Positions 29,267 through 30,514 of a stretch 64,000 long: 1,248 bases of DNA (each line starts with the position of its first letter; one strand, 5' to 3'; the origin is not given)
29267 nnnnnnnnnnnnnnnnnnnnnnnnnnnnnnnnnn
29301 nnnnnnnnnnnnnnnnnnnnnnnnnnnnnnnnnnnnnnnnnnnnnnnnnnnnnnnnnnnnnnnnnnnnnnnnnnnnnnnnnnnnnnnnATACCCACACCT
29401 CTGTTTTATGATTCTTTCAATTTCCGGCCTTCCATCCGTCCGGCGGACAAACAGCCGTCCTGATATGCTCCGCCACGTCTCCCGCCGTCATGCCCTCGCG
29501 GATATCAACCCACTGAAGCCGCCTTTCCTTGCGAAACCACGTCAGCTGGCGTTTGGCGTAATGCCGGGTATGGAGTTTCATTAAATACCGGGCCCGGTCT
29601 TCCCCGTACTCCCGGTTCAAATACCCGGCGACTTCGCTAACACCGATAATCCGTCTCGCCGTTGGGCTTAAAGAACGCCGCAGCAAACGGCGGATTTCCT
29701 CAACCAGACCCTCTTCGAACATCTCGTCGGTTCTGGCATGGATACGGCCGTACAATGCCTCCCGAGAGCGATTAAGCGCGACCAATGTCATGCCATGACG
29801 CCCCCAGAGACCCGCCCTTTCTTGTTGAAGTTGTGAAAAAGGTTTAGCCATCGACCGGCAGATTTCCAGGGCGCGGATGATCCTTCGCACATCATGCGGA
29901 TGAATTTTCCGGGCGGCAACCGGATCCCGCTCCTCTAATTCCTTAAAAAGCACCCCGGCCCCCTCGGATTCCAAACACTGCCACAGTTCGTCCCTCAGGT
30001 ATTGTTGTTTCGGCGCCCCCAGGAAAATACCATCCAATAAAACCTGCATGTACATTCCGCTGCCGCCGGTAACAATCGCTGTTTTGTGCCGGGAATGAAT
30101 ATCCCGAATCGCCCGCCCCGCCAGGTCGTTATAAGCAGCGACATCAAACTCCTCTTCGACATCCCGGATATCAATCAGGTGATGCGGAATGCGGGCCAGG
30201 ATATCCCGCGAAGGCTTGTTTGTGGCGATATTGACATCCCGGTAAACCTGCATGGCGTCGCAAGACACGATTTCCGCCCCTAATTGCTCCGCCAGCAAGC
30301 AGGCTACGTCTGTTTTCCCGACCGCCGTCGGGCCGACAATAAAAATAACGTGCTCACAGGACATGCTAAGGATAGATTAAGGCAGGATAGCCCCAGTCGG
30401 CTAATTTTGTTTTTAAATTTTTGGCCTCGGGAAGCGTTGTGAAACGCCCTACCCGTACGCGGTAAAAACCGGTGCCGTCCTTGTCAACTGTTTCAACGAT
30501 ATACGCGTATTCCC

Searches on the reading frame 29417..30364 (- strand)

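Call 41: search_protein_families(library=pfam, proteins=[window:29417-30364:-], max_evalue=0.001)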
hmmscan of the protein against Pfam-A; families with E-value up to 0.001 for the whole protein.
window:29417-30364:- (315 aa): 3 families
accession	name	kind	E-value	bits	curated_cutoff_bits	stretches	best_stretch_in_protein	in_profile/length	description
PF01715.23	IPPT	-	6.7e-77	258.9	23.6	1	39-280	1-243/243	IPP transferase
PF01745.22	IPT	-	2.2e-09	37.5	20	1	6-103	3-100/233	Isopentenyl transferase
PF13671.12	AAA_33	-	0.0002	22.1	27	0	6-38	1-33/143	AAA domain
